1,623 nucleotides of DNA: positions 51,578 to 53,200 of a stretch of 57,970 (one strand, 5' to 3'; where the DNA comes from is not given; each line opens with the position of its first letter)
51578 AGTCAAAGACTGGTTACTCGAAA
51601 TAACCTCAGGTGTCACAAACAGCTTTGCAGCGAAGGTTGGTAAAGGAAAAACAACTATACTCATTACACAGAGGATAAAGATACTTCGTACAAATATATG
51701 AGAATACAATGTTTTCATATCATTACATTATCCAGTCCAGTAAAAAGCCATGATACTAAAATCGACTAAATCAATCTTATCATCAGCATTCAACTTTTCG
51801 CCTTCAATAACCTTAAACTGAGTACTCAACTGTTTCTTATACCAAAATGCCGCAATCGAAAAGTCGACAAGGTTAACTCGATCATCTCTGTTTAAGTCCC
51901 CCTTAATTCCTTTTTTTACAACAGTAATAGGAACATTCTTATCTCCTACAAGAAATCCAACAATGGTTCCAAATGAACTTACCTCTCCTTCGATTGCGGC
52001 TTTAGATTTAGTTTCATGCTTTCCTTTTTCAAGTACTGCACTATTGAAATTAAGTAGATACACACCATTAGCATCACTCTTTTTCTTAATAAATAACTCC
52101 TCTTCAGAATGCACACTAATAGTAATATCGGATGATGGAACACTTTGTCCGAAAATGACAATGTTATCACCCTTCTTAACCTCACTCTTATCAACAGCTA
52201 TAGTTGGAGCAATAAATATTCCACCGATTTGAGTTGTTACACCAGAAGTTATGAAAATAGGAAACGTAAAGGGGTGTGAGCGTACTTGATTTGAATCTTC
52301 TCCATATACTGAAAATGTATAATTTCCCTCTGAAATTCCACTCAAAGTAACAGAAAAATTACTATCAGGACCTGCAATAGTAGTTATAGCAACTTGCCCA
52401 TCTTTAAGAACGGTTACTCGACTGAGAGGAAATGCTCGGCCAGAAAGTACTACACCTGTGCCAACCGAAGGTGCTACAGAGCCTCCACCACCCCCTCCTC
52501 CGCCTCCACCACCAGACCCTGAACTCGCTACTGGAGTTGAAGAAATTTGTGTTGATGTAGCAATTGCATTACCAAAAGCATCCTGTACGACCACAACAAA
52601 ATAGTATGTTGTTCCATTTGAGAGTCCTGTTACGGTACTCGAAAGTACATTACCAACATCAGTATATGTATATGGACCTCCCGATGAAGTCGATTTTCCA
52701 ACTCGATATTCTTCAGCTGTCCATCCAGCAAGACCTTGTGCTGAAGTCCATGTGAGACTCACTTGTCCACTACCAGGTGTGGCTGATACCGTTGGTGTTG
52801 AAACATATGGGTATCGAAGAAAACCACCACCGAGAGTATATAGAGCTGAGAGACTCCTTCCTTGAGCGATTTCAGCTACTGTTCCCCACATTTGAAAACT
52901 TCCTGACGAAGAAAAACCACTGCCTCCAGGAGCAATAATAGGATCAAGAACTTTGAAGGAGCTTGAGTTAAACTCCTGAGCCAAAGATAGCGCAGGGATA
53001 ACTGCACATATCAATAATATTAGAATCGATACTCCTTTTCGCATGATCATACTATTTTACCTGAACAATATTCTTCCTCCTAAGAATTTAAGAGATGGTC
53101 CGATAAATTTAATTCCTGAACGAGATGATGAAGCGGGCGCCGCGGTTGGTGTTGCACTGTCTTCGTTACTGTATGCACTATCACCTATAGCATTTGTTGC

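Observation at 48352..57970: Cohesin-dockerin style surface-display operon coupled to phage-tail-fibre-like adhesins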

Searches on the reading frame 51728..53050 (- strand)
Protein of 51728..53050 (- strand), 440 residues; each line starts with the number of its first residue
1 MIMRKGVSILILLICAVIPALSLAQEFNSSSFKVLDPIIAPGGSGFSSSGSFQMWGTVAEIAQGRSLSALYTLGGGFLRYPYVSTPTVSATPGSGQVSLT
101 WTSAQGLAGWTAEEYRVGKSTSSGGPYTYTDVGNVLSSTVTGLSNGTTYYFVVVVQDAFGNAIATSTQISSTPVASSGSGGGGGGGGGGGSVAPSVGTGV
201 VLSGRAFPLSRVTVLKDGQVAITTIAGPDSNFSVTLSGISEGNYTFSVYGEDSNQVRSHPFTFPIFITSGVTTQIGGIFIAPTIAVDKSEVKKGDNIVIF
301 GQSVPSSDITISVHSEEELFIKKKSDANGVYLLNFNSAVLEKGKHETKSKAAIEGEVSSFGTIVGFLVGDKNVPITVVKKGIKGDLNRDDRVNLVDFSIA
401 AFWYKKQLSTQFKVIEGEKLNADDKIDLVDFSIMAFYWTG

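Call 3: search_protein_families(library=pfam, proteins=[window:51728-53050:-], max_evalue=1)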
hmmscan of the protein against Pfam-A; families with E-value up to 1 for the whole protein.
window:51728-53050:- (440 aa): 7 families
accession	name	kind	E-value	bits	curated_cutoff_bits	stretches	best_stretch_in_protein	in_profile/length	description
PF17936.7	Big_6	-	1.4e-07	32.1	27.6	1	198-263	13-79/83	Bacterial Ig domain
PF00041.27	fn3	-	0.0051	17.4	25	1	88-170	8-82/84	Fibronectin type III domain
PF16656.11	Pur_ac_phosph_N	-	0.0059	17.6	30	1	119-157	42-82/93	Purple acid Phosphatase, N-terminal domain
PF16389.11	DUF4998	-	0.0077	16.2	29.1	1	221-263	64-105/199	Domain of unknown function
PF22352.2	K319L-like_PKD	-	0.017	15.6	27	1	230-255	48-73/84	K319L-like, PKD domain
PF00404.24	Dockerin_1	-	0.16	12.6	22.9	0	383-434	1-52/57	Dockerin type I domain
PF10179.15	NDNF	-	0.29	11.6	27.3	1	125-161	78-114/127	Neuron-derived neurotrophic factor, first Fn(III) domain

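Call 4: search_protein_families(library=ncbifam, proteins=[window:51728-53050:-], max_evalue=1)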
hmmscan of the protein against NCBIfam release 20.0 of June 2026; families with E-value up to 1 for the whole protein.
window:51728-53050:- (440 aa): 3 families
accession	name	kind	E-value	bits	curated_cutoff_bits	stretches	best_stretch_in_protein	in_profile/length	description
NF033510.3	Ca_tandemer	repeat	7.6e-08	32.6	50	1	197-253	30-91/96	Ca2+-stabilized repeat-containing adhesin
NF058579.1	CPR_pilus_PamT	equivalog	3.2e-05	23.4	240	1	7-151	6-145/241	CPR-type pilus protein PamT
NF045522.1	MXAN_2561_fam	equivalog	0.0002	20.9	150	1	130-207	215-297/304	MXAN_2561 family MXYO-CTERM-anchored protein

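Call 18: search_solved_structures(query=window:51728-53050:-, max_evalue=1, show_alignments=3)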
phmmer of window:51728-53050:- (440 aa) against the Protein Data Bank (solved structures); distinct sequences matched with E-value up to 1: 39.
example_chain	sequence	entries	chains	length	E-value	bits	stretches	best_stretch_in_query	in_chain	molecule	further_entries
9vsf_A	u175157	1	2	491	6.5e-06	28.7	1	85-182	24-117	Beta-1,3-glucanase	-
3mpc_A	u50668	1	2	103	1.3e-05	27.7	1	92-163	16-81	Fn3-like protein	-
3lpw_A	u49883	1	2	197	0.0085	18.4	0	96-168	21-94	A77-A78 domain from Titin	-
5o35_C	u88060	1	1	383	0.012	17.9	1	159-209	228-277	Complement factor H,Complement factor H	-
8zpy_A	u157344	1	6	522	0.077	15.2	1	141-214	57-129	Fusion glycoprotein F0,Fibritin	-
8zq7_A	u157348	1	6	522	0.077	15.2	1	141-214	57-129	Fusion glycoprotein F0,Fibritin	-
8i5l_D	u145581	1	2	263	0.096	14.9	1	171-218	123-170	scFv fragment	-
8zq6_A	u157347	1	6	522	0.097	14.9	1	141-214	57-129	Fusion glycoprotein F0,Fibritin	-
8gif_A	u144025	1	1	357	0.11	14.7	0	165-233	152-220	Apical membrane antigen 1, rhoptry neck protein 2 chimera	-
6ar6_B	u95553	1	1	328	0.11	14.7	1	176-215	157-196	DLD-4 darpin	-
9w18_A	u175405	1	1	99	0.12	14.6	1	105-154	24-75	Fibronectin3-6847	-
1bpv_A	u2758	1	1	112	0.15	14.3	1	96-165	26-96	TITIN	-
8yww_H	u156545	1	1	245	0.17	14.1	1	162-194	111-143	the scfv of H4D12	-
8q6t_I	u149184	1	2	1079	0.17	14.1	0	83-160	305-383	Titin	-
5o32_C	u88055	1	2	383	0.19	13.9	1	160-209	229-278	Complement factor H,Complement factor H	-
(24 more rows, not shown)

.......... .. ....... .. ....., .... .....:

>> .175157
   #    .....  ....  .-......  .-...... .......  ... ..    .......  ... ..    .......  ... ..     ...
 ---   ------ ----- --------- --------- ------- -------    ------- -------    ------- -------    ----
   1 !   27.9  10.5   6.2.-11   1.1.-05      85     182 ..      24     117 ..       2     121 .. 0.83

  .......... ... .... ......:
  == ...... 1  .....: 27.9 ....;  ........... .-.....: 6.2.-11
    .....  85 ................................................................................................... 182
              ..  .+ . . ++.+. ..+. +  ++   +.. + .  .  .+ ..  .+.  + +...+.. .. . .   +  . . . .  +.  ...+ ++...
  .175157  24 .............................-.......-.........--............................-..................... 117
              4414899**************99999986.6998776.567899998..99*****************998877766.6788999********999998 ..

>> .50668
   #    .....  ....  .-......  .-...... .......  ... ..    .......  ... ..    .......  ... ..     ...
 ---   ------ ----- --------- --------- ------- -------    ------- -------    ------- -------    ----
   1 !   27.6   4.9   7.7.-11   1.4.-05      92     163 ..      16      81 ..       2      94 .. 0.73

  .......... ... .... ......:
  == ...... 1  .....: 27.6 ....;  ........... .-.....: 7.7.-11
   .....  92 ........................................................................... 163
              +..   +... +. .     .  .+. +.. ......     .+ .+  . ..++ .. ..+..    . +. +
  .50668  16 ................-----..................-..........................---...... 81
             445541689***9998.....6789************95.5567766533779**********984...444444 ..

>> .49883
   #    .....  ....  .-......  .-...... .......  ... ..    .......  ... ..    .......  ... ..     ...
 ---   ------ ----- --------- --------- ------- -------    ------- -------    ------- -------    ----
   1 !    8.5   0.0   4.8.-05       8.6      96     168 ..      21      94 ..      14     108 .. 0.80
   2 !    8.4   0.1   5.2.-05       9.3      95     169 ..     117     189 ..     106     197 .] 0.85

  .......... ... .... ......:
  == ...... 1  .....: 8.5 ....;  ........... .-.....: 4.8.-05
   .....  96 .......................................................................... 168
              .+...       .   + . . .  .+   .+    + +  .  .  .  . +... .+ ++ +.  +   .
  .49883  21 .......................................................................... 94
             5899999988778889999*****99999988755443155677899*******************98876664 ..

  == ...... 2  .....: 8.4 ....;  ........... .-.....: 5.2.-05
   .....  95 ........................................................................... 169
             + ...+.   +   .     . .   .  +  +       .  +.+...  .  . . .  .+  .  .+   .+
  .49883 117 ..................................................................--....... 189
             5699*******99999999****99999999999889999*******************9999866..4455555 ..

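Call 23: find_homologous_proteins(query=window:51728-53050:-, max_evalue=0.001)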
Query window:51728-53050:- (440 aa): 1596 proteins with E <= 0.001 among 8000 candidates; the best 120 are listed.
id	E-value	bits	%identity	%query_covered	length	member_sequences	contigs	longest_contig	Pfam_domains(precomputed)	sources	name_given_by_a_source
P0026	5.2e-279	943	100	100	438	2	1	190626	PF17936.8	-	-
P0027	2.8e-173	595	63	100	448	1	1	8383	-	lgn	-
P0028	6.0e-173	594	63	100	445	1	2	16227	-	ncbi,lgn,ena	-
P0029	1.4e-172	593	63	100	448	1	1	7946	-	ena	-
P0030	2.0e-172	592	62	100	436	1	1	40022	-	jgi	-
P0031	2.6e-170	585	62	100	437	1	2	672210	PF17936.8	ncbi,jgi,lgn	-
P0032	6.1e-170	584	61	98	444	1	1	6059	-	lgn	-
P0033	3.3e-169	582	61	99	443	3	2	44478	-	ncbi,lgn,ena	-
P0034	7.0e-169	580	61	98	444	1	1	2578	PF17936.8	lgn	-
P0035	1.0e-167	577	58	100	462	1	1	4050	PF17936.8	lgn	-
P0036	1.6e-167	576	63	96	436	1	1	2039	PF17936.8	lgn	-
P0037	7.3e-166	570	60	100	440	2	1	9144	-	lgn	-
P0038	6.6e-165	567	60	100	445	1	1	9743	-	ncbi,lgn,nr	ncbi:MAG: dockerin type I repeat-containing protein [bacterium]|nr:dockerin type I repeat-containing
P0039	1.9e-164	566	60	99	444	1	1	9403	PF17936.8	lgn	-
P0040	9.4e-164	564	62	98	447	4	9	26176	PF17936.8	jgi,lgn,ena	-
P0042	1.1e-162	560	62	95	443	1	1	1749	PF00404.25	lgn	-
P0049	3.3e-157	542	60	95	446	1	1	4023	PF00404.25,PF17936.8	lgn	-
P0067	3.3e-152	525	58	95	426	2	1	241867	-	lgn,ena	-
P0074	1.4e-150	520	55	98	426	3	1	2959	PF00404.25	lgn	-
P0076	1.1e-148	514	55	98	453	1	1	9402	PF00404.25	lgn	-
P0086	2.6e-145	503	53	100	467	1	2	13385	-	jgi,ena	jgi:hypothetical protein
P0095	2.3e-143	496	58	95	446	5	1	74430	-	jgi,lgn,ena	jgi:hypothetical protein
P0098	4.9e-143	495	54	100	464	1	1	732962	-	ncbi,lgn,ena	-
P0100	6.4e-143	495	55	98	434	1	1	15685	PF00404.25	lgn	-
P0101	1.1e-142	494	55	95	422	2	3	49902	PF00404.25,PF17936.8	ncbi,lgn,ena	-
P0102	1.4e-142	494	55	95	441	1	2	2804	PF00404.25,PF17936.8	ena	-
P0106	5.0e-142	492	55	100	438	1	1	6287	PF00404.25,PF17936.8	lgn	-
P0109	8.0e-142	491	57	95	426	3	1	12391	PF00404.25,PF17936.8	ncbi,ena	-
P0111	4.7e-141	489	58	100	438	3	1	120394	-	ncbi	-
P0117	4.2e-140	486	59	94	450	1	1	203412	-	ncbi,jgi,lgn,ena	ncbi:MAG: hypothetical protein WCS86_00280 [Candidatus Paceibacterota bacterium]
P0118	4.5e-140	486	53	100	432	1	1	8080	PF00404.25,PF17936.8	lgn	-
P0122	1.1e-139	484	52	99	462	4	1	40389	-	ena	-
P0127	5.3e-139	482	53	100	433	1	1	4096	PF00404.25,PF17936.8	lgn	-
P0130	2.9e-138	480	54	96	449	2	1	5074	PF00404.25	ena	-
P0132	4.5e-138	479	53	95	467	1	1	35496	-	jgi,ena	-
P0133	7.7e-138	478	54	95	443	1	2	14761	PF00404.25,PF17936.8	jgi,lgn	-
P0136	1.9e-137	477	54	100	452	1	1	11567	PF00404.25,PF17936.8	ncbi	-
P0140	5.5e-137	475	52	100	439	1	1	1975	PF00404.25,PF17936.8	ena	-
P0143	6.5e-137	475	53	100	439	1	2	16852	PF00404.25,PF00041.28,PF17936.8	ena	-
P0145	2.1e-136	473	52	96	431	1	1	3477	PF00041.28,PF17936.8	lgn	-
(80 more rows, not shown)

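Call 24: find_encoding_contigs(protein=P0026, flank=10000, max_places=3)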
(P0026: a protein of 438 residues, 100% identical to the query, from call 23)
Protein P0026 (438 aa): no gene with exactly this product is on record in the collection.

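Call 25: find_encoding_contigs(protein=P0031, flank=10000, max_places=2)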
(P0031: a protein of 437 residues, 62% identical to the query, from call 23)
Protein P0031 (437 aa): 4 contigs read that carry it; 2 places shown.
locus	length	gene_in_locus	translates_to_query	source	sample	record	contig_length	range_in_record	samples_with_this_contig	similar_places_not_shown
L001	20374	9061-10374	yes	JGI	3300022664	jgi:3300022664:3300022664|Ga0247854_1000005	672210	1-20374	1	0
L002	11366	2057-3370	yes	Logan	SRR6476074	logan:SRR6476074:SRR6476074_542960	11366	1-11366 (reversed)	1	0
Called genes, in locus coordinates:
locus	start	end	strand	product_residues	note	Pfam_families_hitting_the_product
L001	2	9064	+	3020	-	?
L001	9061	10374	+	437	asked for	PF17936:Big_6 (faint)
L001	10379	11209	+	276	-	-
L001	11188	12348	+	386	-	-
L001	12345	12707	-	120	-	PF07681:DoxX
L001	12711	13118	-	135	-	PF00173:Cyt-b5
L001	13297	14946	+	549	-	PF07953:Toxin_R_bind_N, PF13385:Laminin_G_3, PF02210:Laminin_G_2 (weak), PF22352:K319L-like_PKD (weak)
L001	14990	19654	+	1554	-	PF00801:PKD (faint), PF18911:PKD_4 (faint), PF13385:Laminin_G_3, PF22352:K319L-like_PKD, PF05048:NosD, PF13229:Beta_helix, PF22352:K319L-like_PKD, PF01471:PG_binding_1 (faint)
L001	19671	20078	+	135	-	-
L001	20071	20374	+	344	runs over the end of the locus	PF00723:Glyco_hydro_15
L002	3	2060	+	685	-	?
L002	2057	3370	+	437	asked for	PF17936:Big_6 (faint)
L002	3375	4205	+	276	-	-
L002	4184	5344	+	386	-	-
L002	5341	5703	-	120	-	PF07681:DoxX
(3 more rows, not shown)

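Call 26: find_related_loci(query=window:51728-53050:-, collection=genome_contigs, flank=10000)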
Query window:51728-53050:- (440 aa) in genome_contigs; peptide patterns used: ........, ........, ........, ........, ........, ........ (x = any residue, [..] = any of these).
85 stretches matched a pattern; 2 encode a relative of the query (tblastn E <= 1e-3); 2 distinct loci.
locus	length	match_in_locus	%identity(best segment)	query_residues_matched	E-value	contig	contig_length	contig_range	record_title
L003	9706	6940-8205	55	21-440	1e-140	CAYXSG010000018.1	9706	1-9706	MAG TPA_asm: uncultured Candidatus Saccharibacteria bacterium isolate binchicken_co54_30 genome assembly, contig: NODE_1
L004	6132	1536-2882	42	2-440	3e-103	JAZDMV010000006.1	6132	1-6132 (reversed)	MAG: bacterium isolate MEGAHIT-group-0.677 k141_7606577, whole genome shotgun sequence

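Call 28: search_protein_families(library=pfam, alignment_id=A3, max_evalue=0.01)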
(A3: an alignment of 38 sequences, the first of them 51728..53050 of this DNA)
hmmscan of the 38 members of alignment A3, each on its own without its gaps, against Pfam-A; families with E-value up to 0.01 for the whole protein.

A. member 1, window:51728-53050:- (440 aa): 4 families
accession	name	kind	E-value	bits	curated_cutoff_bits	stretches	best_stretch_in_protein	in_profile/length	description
PF17936.7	Big_6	-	1.4e-07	32.1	27.6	1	198-263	13-79/83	Bacterial Ig domain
PF00041.27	fn3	-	0.0051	17.4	25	0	88-170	8-82/84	Fibronectin type III domain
PF16656.11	Pur_ac_phosph_N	-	0.0059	17.6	30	0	119-157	42-82/93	Purple acid Phosphatase, N-terminal domain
PF16389.11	DUF4998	-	0.0077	16.2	29.1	0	221-263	64-105/199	Domain of unknown function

B. families by the number of members that match (of 38 scanned): 9 families
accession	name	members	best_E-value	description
PF17936.7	Big_6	36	6.4e-09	Bacterial Ig domain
PF00404.24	Dockerin_1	32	8.1e-07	Dockerin type I domain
PF00041.27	fn3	20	3.6e-06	Fibronectin type III domain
PF07495.19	Y_Y_Y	6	1e-05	Y_Y_Y domain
PF19077.6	Big_13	5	0.00032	Bacterial Ig-like domain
PF16656.11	Pur_ac_phosph_N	5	0.00053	Purple acid Phosphatase, N-terminal domain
PF00036.39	EF-hand_1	2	0.004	EF hand domain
PF16389.11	DUF4998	2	0.0067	Domain of unknown function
PF13202.12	EF-hand_5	1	0.0051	EF hand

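Call 32: find_related_loci(query=A3, collection=genome_contigs, flank=10000)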
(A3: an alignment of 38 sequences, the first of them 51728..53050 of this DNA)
Query A3 (440 aa) in genome_contigs; peptide patterns used: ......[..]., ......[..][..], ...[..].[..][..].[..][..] (x = any residue, [..] = any of these).
599 stretches matched a pattern (row limit reached: there are more); 471 encode a relative of the query (tblastn E <= 1e-3); the best 80 are kept; 80 distinct loci.
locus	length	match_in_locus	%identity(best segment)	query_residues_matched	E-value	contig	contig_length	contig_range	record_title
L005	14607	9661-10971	63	1-440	9e-170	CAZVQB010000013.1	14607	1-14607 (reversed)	MAG TPA_asm: uncultured Candidatus Saccharibacteria bacterium isolate SRP135725_co1_407 genome assembly, contig: NODE_55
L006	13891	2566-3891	62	3-440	8e-170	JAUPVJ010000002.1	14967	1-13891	MAG: Patescibacteria group bacterium isolate erpe_2018_sw_30hr_WHONDRS-SW48-000095_B_bin.1 scaffold_13224, whole genome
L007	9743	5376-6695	60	1-440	9e-168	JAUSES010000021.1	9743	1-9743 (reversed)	MAG: bacterium isolate E14_maxbin.225_sub E14_k141_71080, whole genome shotgun sequence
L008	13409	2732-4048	60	3-440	1e-159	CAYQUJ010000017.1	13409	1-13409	MAG TPA_asm: uncultured Candidatus Saccharibacteria bacterium isolate SRP050083_co1_466 genome assembly, contig: NODE_20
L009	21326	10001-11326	60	1-440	3e-157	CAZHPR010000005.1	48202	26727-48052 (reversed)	MAG TPA_asm: uncultured Candidatus Saccharibacteria bacterium isolate SRP300315_co1_17 genome assembly, contig: NODE_361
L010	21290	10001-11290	61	10-440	8e-157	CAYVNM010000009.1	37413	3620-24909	MAG TPA_asm: uncultured Candidatus Saccharibacteria bacterium isolate SRP278252_co2_282 genome assembly, contig: NODE_21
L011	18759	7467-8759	61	10-440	6e-156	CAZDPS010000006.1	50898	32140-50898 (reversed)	MAG TPA_asm: uncultured Candidatus Saccharibacteria bacterium isolate SRP300315_co1_23 genome assembly, contig: NODE_325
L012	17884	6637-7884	63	22-440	3e-155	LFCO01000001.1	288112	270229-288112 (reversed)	MAG: Parcubacteria bacterium C7867-005 C7867_00008, whole genome shotgun sequence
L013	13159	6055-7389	56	3-440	2e-154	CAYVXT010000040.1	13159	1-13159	MAG TPA_asm: uncultured Candidatus Saccharibacteria bacterium isolate binchicken_co200_56 genome assembly, contig: k141_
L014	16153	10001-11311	58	9-440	2e-154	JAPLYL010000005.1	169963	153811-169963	MAG: Candidatus Parcubacteria bacterium isolate LacPavin_0920_WC57_MAG_42_180 LacPavin_0920_WC57_scaffold_165034, whole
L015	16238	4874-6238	58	2-440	7e-153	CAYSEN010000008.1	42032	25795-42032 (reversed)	MAG TPA_asm: uncultured Candidatus Saccharibacteria bacterium isolate SRP342105_co1_265 genome assembly, contig: NODE_11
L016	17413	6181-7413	60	24-440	7e-153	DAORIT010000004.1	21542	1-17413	MAG TPA_asm: Parcubacteria group bacterium isolate AMR_MDS_5570 NODE_384_length_21542_cov_48.553637, whole genome shotgu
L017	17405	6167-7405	60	24-440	1e-150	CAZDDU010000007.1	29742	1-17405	MAG TPA_asm: uncultured Candidatus Saccharibacteria bacterium isolate SRP286056_co1_543 genome assembly, contig: NODE_17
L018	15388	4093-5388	59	10-440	2e-150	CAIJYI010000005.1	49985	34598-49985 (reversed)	uncultured bacterium isolate KR_bin-0332 genome assembly, contig: bin-0332:05/45, whole genome shotgun sequence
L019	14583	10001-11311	56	7-440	1e-150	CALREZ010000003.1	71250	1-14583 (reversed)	MAG: Candidatus Nomurabacteria bacterium isolate Ike-200m-9 genome assembly, contig: Ike-200-c154, whole genome shotgun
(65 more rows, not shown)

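Call 43: search_protein_families(library=phrogs, proteins=[window:51728-53050:-], max_evalue=0.001)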
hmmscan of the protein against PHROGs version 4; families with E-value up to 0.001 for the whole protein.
window:51728-53050:- (440 aa): 1 family
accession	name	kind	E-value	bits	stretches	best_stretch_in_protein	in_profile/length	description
phrog_31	-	tail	0.00015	20.7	0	87-172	973-1061/1565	central tail fiber J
